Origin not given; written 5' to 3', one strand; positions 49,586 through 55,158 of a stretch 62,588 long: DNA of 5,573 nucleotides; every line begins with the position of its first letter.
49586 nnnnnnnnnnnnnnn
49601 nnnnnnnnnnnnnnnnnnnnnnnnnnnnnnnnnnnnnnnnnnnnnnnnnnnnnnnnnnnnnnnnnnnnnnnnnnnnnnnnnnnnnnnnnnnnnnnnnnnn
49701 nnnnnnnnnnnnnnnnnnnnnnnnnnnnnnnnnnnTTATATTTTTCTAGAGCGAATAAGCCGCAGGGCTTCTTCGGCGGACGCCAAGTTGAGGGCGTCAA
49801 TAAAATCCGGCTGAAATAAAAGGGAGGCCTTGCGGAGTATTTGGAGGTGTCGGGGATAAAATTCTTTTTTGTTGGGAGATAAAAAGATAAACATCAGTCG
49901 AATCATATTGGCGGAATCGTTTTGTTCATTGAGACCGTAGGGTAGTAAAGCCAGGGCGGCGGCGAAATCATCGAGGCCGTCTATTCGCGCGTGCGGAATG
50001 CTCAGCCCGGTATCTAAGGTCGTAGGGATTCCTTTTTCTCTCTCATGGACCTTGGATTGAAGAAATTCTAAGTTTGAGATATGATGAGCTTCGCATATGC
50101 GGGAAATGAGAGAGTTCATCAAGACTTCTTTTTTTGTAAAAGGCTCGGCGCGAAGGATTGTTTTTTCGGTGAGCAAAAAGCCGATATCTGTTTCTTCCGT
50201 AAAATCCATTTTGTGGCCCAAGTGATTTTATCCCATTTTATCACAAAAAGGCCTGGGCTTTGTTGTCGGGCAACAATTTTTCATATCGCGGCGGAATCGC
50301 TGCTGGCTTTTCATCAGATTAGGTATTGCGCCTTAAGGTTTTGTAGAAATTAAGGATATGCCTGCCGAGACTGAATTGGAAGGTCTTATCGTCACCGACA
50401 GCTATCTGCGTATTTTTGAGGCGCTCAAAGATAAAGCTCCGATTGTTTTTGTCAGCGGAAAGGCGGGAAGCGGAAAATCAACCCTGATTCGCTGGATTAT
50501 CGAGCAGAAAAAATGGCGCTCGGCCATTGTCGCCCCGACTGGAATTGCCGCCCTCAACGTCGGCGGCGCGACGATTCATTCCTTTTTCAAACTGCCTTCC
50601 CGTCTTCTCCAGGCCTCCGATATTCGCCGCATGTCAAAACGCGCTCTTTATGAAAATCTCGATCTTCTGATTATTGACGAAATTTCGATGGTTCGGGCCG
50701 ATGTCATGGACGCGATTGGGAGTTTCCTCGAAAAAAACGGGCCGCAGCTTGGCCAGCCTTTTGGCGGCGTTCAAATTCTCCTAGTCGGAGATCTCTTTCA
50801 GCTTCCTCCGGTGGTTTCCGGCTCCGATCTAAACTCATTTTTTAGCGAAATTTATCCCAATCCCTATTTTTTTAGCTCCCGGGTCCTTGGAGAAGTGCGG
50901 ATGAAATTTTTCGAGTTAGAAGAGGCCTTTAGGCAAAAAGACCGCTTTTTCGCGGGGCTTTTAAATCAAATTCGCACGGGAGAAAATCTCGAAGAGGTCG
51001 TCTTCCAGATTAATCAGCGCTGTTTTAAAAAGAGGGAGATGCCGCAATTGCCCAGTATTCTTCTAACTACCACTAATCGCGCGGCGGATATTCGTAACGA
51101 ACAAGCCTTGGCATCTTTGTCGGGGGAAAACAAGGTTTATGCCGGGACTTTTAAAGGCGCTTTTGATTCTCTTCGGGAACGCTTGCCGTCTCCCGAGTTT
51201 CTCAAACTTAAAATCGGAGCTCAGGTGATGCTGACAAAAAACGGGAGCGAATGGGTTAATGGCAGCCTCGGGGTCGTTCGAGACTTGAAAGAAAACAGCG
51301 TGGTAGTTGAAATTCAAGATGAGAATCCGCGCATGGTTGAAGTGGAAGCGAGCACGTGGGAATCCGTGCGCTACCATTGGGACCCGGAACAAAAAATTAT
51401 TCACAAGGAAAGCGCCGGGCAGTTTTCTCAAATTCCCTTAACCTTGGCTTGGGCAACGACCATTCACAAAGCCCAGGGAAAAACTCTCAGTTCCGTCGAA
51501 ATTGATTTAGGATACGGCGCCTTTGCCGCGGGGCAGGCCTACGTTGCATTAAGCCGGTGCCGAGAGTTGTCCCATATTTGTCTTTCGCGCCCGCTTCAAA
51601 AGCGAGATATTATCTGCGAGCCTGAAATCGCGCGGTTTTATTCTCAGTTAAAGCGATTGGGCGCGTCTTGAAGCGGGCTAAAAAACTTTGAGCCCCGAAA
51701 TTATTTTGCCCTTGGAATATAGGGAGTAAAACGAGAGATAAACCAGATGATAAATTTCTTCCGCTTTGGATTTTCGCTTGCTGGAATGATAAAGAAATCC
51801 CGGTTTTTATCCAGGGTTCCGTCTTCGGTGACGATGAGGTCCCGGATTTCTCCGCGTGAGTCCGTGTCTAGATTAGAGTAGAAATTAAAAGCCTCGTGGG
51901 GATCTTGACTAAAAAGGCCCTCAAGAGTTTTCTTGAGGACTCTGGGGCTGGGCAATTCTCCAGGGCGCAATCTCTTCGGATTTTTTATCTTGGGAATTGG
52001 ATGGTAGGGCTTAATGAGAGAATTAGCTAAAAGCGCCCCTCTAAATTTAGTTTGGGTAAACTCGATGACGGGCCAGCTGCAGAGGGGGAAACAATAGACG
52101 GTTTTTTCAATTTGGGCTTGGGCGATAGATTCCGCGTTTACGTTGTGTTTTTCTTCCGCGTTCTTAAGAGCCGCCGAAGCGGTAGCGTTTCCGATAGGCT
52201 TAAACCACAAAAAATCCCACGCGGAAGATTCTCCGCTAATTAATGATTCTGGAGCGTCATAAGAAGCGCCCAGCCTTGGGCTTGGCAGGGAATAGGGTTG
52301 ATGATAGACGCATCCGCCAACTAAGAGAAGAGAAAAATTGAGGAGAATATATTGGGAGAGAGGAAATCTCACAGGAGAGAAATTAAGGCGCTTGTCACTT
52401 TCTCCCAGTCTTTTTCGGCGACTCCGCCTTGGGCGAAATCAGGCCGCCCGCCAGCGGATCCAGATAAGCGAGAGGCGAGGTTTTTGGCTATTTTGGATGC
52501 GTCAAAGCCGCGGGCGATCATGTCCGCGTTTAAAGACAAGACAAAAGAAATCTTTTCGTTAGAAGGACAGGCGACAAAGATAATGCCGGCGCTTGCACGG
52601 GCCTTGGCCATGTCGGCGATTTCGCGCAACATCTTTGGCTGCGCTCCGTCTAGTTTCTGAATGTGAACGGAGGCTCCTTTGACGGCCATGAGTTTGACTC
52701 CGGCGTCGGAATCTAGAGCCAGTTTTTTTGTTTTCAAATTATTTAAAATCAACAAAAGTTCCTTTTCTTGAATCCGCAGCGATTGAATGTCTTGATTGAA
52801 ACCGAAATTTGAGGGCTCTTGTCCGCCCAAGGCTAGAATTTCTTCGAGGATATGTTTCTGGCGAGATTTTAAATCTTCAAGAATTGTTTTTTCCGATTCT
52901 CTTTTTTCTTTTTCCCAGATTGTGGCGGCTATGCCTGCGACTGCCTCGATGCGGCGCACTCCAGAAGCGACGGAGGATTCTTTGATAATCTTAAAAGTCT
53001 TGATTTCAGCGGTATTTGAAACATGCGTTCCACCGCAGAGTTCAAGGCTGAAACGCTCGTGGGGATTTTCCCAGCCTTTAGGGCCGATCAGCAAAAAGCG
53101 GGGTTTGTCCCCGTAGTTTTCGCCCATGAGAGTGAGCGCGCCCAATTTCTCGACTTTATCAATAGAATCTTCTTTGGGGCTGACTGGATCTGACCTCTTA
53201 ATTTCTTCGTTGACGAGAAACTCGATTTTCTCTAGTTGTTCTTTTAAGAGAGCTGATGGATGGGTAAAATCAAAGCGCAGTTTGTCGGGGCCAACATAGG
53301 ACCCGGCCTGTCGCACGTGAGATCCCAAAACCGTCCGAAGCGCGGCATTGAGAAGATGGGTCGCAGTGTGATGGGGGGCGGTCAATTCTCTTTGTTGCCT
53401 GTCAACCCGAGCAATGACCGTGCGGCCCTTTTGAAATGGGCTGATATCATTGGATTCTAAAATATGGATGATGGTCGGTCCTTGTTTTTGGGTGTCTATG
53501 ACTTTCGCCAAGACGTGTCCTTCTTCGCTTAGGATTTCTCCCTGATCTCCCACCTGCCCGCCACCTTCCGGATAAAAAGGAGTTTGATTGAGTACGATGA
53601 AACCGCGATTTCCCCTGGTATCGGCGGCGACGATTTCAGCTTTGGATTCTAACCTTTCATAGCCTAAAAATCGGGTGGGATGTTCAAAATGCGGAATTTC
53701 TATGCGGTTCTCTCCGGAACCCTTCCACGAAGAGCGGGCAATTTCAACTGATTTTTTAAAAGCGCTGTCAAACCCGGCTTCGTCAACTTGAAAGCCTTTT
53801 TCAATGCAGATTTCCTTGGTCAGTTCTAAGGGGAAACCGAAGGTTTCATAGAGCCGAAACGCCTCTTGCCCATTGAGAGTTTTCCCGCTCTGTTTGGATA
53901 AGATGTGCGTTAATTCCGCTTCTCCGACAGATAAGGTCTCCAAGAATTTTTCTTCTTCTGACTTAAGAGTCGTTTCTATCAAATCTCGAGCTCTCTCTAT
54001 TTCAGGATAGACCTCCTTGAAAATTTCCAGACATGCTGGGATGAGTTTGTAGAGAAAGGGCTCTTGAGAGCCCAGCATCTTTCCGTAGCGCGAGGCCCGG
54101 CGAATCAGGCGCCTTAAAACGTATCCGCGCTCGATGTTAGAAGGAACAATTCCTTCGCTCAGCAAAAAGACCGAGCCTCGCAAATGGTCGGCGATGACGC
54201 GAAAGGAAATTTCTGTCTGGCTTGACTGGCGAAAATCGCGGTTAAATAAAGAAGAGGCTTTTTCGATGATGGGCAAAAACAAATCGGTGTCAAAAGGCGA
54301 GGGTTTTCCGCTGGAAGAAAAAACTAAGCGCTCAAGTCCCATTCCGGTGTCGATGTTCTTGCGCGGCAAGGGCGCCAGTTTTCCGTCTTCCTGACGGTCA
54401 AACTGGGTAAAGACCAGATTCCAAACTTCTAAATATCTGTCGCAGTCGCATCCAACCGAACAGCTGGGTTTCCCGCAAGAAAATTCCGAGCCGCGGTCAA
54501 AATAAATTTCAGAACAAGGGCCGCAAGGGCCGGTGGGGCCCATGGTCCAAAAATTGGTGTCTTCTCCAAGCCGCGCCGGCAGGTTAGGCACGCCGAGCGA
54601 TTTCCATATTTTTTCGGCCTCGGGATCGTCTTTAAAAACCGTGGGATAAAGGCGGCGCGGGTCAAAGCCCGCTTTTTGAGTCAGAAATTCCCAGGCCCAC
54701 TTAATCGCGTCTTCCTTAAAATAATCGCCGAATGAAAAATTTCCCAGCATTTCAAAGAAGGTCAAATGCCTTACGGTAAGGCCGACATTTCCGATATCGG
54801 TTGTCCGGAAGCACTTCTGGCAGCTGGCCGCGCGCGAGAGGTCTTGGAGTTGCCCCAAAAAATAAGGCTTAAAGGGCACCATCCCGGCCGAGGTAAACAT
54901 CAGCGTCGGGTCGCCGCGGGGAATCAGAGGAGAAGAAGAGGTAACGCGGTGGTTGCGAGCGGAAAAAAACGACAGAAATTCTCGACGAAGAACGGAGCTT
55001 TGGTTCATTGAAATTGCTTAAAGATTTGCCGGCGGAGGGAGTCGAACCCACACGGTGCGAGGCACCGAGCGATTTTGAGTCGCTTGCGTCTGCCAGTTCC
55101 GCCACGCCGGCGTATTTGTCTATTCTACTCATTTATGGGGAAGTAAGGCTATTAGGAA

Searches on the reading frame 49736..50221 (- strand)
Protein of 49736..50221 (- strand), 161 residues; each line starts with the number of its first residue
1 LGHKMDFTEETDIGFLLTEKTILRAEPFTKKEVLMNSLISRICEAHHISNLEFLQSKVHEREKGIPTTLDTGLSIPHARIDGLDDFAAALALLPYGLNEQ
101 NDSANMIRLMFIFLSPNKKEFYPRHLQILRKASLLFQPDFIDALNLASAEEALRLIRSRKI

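Call 31: search_protein_families(library=pfam, proteins=[window:49736-50221:-], max_evalue=0.0001)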
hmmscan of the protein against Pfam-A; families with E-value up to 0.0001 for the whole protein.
window:49736-50221:- (161 aa): 1 family
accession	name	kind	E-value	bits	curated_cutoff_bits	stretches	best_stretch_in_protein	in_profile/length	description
PF00359.27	PTS_EIIA_2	-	1.4e-14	54.7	27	1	16-156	2-141/144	Phosphoenolpyruvate-dependent sugar phosphotransferase system, EIIA 2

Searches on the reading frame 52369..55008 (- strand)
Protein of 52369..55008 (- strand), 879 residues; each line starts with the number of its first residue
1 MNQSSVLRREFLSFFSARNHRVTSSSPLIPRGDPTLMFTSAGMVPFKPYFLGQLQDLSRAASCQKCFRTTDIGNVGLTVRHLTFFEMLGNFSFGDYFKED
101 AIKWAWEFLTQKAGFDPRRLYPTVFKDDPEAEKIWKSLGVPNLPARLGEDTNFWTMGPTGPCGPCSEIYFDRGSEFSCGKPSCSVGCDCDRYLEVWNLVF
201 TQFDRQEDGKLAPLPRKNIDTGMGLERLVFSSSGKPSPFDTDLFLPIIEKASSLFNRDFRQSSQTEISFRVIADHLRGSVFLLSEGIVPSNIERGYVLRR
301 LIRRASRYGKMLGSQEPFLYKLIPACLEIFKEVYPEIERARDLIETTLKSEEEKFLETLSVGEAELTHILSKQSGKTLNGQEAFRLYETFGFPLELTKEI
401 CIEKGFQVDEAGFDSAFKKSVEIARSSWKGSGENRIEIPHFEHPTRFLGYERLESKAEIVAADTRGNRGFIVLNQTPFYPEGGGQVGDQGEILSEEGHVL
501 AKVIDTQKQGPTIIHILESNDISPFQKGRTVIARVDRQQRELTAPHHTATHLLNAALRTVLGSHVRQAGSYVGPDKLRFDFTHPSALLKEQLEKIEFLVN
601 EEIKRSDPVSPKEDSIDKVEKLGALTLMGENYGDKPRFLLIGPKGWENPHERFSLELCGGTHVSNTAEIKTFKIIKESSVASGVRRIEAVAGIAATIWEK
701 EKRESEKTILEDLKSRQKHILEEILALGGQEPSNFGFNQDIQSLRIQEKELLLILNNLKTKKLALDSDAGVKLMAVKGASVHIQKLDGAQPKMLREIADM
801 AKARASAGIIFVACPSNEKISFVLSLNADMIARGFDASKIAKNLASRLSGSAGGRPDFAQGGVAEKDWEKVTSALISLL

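Call 18: search_protein_families(library=pfam, proteins=[window:52369-55008:-], max_evalue=0.001)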
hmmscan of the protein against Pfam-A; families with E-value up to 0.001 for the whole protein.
window:52369-55008:- (879 aa): 3 families
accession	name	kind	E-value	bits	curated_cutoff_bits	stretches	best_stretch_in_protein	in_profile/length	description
PF01411.24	tRNA-synt_2c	-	1.6e-183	611.6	30.3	1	7-538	2-551/552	tRNA synthetases class II (A)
PF07973.19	tRNA_SAD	-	3.3e-16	59.4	24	1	652-688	8-44/44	Threonyl and Alanyl tRNA synthetase second additional domain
PF02272.25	DHHA1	-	5.1e-11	43.4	25.9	1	779-875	2-96/102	DHHA1 domain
